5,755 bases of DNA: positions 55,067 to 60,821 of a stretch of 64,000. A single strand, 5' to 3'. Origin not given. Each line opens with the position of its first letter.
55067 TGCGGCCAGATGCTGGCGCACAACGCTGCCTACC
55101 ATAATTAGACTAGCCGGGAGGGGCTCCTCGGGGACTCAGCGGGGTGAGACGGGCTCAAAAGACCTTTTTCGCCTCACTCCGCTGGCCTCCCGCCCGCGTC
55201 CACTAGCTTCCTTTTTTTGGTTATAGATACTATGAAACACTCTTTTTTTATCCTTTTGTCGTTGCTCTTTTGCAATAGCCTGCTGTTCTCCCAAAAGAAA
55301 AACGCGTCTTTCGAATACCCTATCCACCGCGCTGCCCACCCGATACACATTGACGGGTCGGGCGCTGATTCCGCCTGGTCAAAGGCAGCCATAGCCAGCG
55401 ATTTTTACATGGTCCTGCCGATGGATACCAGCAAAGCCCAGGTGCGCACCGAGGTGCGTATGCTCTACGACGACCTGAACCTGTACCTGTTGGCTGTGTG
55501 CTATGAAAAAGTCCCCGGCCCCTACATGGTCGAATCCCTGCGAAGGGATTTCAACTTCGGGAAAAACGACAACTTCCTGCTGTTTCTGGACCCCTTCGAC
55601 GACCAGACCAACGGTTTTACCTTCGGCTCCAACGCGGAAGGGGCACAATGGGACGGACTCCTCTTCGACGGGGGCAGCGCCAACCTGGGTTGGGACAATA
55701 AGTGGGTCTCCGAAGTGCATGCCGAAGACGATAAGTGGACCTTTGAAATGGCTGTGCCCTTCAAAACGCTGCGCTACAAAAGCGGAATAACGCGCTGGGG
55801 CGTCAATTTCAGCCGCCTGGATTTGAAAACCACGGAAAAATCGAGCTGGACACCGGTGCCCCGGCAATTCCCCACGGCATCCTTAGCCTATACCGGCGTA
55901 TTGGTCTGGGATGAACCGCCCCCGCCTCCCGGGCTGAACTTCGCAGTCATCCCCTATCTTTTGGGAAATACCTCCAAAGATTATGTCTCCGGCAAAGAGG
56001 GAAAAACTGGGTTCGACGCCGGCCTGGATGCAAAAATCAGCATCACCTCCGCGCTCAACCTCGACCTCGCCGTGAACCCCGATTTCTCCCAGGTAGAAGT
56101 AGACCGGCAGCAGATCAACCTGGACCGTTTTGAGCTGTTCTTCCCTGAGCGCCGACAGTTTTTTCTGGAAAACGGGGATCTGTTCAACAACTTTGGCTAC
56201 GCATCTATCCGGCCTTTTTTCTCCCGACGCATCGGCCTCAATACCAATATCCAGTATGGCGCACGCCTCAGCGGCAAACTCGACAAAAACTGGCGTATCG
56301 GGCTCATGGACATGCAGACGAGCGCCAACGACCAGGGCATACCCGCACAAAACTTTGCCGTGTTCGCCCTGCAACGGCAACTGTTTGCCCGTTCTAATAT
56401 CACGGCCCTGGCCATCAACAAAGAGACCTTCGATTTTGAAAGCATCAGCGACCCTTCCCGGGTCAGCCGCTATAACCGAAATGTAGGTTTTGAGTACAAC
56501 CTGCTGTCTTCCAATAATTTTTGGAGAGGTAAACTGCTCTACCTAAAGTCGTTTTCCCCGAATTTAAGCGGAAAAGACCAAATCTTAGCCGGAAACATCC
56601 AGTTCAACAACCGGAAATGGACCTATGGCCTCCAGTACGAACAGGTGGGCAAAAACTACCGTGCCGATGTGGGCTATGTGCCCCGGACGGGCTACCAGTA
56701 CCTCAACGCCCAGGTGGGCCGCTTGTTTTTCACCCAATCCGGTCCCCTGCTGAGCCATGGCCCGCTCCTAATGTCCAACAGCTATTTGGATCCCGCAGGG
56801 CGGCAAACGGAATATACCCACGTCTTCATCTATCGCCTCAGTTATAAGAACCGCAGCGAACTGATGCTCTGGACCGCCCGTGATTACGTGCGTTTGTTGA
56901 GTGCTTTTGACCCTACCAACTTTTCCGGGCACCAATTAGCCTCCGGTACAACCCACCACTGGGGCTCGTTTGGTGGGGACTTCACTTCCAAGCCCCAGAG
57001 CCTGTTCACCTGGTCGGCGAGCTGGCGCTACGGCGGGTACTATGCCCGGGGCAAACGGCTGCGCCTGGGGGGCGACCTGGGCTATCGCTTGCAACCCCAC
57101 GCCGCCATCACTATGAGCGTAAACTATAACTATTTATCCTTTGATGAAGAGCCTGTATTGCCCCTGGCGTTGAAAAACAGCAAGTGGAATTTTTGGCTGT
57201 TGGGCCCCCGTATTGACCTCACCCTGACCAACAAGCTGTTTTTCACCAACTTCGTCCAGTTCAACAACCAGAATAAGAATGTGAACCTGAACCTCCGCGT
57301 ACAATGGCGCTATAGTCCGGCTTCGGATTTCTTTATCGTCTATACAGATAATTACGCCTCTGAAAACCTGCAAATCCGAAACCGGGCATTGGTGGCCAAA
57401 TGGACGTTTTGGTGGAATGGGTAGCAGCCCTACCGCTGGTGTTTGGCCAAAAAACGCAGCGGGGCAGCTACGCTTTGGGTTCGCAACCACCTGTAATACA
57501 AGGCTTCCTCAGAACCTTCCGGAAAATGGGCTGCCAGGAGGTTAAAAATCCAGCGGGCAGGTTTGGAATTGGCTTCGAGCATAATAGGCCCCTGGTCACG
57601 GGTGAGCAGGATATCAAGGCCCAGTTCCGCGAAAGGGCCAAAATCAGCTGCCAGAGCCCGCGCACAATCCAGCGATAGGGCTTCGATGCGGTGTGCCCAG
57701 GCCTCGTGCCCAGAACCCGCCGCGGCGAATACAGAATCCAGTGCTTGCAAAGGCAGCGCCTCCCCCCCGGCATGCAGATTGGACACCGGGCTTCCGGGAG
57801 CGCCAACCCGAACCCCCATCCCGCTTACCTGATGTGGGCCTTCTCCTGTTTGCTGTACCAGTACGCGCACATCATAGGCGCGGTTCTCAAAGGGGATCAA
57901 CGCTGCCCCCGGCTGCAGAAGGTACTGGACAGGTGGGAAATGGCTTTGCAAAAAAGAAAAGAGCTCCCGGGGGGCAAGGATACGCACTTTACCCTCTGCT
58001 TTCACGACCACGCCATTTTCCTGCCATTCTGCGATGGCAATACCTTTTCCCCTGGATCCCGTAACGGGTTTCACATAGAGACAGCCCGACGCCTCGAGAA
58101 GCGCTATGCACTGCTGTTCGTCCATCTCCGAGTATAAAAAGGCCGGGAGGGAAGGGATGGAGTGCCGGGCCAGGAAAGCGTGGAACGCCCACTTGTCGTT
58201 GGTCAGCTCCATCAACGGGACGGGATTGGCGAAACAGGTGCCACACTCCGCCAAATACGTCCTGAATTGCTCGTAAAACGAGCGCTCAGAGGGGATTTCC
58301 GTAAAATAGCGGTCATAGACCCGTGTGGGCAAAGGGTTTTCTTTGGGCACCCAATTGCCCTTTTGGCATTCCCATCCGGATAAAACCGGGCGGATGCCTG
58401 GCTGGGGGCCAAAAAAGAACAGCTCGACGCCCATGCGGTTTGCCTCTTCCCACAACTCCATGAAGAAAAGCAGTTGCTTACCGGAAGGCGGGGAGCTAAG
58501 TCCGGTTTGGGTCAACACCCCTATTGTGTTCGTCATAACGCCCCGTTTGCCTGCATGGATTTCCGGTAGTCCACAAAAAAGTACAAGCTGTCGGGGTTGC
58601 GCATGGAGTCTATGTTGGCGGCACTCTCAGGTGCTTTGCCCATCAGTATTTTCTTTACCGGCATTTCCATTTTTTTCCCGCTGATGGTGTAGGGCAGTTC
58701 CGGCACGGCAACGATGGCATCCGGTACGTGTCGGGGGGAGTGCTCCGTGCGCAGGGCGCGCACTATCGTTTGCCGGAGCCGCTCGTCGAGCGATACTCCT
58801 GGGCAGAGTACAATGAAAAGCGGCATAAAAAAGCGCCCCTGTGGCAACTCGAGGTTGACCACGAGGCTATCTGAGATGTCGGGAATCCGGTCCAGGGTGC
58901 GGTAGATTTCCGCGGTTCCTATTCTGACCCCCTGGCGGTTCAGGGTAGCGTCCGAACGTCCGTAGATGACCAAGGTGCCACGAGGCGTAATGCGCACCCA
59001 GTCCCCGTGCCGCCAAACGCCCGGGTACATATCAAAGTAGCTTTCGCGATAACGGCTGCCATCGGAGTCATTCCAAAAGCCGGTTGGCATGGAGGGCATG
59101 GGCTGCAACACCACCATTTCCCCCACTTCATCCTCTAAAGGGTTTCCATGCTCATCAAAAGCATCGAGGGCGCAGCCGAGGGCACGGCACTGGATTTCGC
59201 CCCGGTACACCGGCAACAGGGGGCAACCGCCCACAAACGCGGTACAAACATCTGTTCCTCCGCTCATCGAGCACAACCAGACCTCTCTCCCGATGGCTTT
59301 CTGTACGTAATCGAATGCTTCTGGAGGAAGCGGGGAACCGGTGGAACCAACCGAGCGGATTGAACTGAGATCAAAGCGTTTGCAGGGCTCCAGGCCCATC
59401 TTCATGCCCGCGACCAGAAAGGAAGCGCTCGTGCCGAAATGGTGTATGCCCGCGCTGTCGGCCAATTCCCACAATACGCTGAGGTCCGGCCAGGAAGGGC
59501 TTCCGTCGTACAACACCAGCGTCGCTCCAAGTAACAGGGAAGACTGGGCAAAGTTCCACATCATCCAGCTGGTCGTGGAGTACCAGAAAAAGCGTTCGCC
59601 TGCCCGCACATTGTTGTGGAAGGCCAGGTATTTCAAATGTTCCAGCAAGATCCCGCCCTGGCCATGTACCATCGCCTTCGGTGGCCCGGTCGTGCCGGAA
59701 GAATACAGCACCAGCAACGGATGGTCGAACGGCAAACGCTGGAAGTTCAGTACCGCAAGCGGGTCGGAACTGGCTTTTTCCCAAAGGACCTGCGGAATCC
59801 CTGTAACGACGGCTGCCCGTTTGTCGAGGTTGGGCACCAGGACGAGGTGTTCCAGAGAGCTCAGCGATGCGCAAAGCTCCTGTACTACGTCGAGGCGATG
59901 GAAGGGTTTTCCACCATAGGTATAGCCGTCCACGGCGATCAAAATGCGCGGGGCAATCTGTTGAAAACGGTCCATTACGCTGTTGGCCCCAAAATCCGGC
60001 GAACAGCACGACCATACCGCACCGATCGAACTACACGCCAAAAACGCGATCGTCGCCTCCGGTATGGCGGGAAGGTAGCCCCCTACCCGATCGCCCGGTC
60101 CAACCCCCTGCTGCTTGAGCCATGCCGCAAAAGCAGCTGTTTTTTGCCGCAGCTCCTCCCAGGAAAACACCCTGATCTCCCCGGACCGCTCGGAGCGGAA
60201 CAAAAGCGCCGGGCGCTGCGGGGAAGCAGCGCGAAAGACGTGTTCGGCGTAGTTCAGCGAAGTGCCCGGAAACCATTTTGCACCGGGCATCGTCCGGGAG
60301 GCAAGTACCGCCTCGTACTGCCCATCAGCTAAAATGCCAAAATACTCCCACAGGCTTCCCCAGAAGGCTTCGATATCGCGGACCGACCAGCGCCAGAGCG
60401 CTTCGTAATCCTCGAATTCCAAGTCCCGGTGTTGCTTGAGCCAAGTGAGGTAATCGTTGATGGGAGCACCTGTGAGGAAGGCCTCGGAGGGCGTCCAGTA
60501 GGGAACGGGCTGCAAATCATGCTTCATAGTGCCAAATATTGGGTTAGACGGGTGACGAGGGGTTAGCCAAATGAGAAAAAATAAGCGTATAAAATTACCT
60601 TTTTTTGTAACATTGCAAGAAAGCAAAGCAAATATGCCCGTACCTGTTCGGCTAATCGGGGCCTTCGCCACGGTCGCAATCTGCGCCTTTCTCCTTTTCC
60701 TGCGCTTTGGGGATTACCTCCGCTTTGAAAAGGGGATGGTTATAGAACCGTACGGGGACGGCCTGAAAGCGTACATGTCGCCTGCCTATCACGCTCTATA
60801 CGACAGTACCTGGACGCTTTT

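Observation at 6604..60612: Dispersed palindromic MITE/REP-like element in at least 12 intergenic regions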

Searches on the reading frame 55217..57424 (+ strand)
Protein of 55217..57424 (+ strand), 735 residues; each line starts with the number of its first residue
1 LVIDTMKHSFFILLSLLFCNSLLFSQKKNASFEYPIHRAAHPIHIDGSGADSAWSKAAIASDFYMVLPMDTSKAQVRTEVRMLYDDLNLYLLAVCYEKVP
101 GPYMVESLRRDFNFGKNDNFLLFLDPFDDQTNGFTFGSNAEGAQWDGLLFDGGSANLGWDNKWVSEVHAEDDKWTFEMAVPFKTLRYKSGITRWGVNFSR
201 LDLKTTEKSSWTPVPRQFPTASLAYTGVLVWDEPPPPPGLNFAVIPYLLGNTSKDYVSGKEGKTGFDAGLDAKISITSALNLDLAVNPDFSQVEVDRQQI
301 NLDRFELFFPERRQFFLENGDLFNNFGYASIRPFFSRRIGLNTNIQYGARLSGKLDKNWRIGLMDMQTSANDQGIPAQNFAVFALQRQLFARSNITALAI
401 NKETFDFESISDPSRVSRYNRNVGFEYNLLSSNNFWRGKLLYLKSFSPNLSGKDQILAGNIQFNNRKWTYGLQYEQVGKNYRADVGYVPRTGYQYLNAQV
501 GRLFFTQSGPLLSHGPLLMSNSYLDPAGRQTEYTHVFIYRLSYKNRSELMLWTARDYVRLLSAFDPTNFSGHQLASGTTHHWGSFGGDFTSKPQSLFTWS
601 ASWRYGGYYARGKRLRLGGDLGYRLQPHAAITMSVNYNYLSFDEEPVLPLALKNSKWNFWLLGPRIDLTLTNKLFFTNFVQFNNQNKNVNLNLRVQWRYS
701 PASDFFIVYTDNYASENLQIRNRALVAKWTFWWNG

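Call 12: search_protein_families(library=pfam, proteins=[window:55217-57424:+])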
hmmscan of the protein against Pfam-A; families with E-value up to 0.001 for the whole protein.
window:55217-57424:+ (735 aa): 2 families
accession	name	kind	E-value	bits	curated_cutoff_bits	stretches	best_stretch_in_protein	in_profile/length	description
PF19313.5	DUF5916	-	2e-21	76.8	22.6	1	242-344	5-99/572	Domain of unknown function (DUF5916)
PF06452.16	CBM9_1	-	1.2e-07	32.2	23.4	1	45-204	1-152/185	Carbohydrate family 9 binding domain-like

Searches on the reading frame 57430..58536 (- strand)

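Call 74: search_protein_families(library=pfam, proteins=[window:57430-58536:-])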
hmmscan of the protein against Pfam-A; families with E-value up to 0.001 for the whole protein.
window:57430-58536:- (368 aa): 3 families
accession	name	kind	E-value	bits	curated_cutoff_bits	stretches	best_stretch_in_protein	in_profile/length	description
PF14398.11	ATPgrasp_YheCD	-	1.1e-39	136.7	26.8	1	113-334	10-235/255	YheC/D like ATP-grasp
PF14397.11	ATPgrasp_ST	-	2.2e-12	47.2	31.4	1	103-261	10-174/278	Sugar-transfer associated ATP-grasp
PF08443.16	RimK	-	8.1e-06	26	21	1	112-327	1-168/188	RimK-like ATP-grasp domain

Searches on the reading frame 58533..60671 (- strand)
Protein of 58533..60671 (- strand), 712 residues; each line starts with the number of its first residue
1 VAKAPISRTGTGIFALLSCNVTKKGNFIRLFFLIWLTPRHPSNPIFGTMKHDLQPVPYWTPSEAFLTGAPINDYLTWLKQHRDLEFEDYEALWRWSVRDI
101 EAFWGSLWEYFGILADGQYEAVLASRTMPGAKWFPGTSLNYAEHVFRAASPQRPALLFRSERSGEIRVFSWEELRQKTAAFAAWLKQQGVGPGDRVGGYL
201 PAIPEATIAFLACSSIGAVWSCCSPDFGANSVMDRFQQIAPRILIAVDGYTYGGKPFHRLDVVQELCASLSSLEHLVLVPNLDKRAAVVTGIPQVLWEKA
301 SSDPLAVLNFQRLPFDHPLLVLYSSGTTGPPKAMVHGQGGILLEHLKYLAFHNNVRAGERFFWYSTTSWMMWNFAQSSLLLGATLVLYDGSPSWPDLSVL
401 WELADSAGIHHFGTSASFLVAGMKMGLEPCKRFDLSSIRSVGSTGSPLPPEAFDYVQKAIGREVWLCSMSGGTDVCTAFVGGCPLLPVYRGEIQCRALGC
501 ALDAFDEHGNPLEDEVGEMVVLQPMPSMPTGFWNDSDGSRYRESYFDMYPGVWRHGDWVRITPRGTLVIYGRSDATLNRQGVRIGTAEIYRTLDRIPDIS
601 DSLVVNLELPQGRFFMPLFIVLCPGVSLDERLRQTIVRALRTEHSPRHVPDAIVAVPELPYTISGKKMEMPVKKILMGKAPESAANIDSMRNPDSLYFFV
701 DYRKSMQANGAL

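Call 74: search_protein_families(library=pfam, proteins=[window:58533-60671:-])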
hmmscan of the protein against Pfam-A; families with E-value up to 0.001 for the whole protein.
window:58533-60671:- (712 aa): 3 families
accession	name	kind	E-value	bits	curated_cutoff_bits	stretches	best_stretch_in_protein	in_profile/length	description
PF00501.34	AMP-binding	-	3.9e-44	151.4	29.9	1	149-524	7-377/384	AMP-binding enzyme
PF16177.11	ACAS_N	-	2.3e-12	47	27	1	89-144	1-54/55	Acetyl-coenzyme A synthetase N-terminus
PF13193.12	AMP-binding_C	-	0.00051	21.3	24.5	0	595-666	8-76/76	AMP-binding enzyme C-terminal domain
